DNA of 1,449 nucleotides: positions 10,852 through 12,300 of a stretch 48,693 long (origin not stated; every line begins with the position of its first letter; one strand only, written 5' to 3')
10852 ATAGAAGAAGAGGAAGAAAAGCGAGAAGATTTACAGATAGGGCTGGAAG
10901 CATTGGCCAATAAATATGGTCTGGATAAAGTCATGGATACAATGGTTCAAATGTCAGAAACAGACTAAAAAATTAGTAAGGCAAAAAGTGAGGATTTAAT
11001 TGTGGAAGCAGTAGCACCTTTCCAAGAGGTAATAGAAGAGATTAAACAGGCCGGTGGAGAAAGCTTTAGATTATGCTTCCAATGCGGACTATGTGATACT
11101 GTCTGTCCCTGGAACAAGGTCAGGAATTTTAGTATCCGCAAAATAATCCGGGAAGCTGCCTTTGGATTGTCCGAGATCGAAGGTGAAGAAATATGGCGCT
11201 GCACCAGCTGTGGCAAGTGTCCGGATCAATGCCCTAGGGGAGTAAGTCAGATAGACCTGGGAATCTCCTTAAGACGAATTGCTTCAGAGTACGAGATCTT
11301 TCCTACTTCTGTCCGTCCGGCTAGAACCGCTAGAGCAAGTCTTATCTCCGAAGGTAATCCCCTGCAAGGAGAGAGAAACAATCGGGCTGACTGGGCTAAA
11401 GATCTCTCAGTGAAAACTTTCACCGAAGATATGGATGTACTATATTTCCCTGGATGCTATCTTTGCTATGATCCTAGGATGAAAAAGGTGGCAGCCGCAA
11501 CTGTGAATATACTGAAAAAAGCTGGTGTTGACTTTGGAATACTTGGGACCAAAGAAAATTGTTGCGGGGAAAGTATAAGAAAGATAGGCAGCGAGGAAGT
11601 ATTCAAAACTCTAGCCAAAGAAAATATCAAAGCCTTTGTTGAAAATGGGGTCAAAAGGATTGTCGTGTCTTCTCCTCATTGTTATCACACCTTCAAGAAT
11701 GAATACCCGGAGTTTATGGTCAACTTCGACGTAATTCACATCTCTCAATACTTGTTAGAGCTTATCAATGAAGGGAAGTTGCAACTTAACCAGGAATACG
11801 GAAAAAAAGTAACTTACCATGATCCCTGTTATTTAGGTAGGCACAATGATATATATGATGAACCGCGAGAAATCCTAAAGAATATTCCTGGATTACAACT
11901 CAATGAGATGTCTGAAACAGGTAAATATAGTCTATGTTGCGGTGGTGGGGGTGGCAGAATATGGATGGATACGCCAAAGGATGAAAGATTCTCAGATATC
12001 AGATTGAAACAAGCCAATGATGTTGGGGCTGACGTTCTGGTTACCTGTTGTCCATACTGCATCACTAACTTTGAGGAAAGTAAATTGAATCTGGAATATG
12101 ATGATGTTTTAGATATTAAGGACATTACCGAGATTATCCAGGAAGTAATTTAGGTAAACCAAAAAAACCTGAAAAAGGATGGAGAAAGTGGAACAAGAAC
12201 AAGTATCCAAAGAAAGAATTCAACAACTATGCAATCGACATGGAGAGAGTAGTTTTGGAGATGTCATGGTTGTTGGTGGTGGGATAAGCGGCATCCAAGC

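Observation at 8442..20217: BamBCDEF-like W/Se benzoyl-CoA reductase core joined directly to EtfBA and a membrane Fe-S module instead of NuoEFG-like BamGHI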

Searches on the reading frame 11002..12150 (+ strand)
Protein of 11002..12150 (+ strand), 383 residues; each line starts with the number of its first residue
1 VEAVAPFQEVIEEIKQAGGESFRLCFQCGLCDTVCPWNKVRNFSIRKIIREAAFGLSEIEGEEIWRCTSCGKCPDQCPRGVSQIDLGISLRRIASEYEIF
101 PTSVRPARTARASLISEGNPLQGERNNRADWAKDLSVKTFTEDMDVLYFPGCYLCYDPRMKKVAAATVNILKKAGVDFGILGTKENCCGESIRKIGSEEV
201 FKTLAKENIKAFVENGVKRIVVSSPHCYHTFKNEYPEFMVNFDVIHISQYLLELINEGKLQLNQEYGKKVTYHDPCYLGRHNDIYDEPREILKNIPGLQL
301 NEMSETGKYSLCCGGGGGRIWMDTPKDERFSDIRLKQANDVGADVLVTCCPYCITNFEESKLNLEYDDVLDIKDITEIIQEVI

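Call 8: search_protein_families(library=pfam, proteins=[window:11002-12150:+])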
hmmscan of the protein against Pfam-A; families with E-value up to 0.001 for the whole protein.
window:11002-12150:+ (383 aa): 8 families
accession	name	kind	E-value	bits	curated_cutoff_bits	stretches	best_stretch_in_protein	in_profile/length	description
PF02754.22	CCG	-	6.5e-39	132.4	20.6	2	270-357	1-84/85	Cysteine-rich domain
PF13183.11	Fer4_8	-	1.1e-11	45.5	27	1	24-81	4-68/68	4Fe-4S dicluster domain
PF13187.11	Fer4_9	-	2.9e-08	34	27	1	25-80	2-50/52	4Fe-4S dicluster domain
PF13534.11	Fer4_17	-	6.9e-08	33.4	22.2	1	25-81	2-60/61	4Fe-4S dicluster domain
PF13237.11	Fer4_10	-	1.6e-06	28.4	25.5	1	23-78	7-53/53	4Fe-4S dicluster domain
PF25160.1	LdpA_Fe-S-bd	-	4.1e-06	26.9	27.6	0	17-45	20-48/49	LdpA Fe-S cluster-binding domain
PF12838.12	Fer4_7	-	4.8e-06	27.4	27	1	25-81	2-52/52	4Fe-4S dicluster domain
PF13484.11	Fer4_16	-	1.2e-05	26.5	30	0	66-82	1-17/66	4Fe-4S double cluster binding domain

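Call 11: search_protein_families(library=ncbifam, proteins=[window:11002-12150:+])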
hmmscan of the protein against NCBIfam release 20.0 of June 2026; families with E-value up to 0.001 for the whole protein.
window:11002-12150:+ (383 aa): 22 families
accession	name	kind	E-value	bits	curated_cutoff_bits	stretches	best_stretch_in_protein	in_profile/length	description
NF004898.0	PRK06259.1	equivalog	5.4e-52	177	385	1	12-383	125-488/488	fumarate reductase (CoM/CoB) subunit TfrB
NF045670.1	quin_L_LdhH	equivalog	2.3e-30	105.5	800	1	130-358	453-686/706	L-lactate dehydrogenase (quinone) large subunit LdhH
NF008369.0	PRK11168.1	equivalog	5.1e-28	98.1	278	2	131-359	154-382/401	anaerobic glycerol-3-phosphate dehydrogenase subunit C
NF045724.1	ferredox_TmcB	equivalog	3.9e-25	88.3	735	1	66-382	100-427/430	electron transfer complex ferredoxin TmcB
NF045663.1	diclust_near_Sec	equivalog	6e-24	84.1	530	1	27-358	310-619/759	pyridine nucleotide-disulfide oxidoreductase/dicluster-binding protein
TIGR03290.1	CoB_CoM_SS_C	equivalog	4.4e-20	72.1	160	1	23-104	2-85/144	CoB--CoM heterodisulfide reductase subunit C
TIGR03379.1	glycerol3P_GlpC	equivalog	6.6e-18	64.6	279.9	1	131-360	149-380/397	anaerobic glycerol-3-phosphate dehydrogenase subunit GlpC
NF045796.1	DsrK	equivalog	9.8e-17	60.7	400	1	64-323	117-378/453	sulfate reduction electron transfer complex DsrMKJOP subunit DsrK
NF008434.0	PRK11274.1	equivalog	6.8e-16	58.2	333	1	136-359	160-390/409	glycolate oxidase subunit GlcF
NF038018.1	qmoC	equivalog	3.2e-15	56.5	300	1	9-102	4-99/360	quinone-interacting membrane-bound oxidoreductase complex subunit QmoC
NF041890.1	hdrC_Methbact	equivalog_domain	4.4e-13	49.2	270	1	8-98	14-105/192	ferredoxin:CoB-CoM heterodisulfide reductase subunit HdrC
NF045711.1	sulf_resp_HmcF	equivalog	3.3e-12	45.9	750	1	241-355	306-423/457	sulfate respiration complex iron-sulfur protein HmcF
NF041779.1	hetero_SS_HdrC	equivalog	5.3e-10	39.1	350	1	23-96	31-105/198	ferredoxin:CoB-CoM heterodisulfide reductase subunit HdrC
TIGR03288.1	CoB_CoM_SS_B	equivalog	4.5e-08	32.7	345.15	1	237-364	111-244/290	CoB--CoM heterodisulfide reductase subunit B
NF042909.1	FMH_DH_FwdF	exception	5.8e-06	25.6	375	1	24-102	16-89/336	tungsten-dependent formylmethanofuran dehydrogenase subunit FwdF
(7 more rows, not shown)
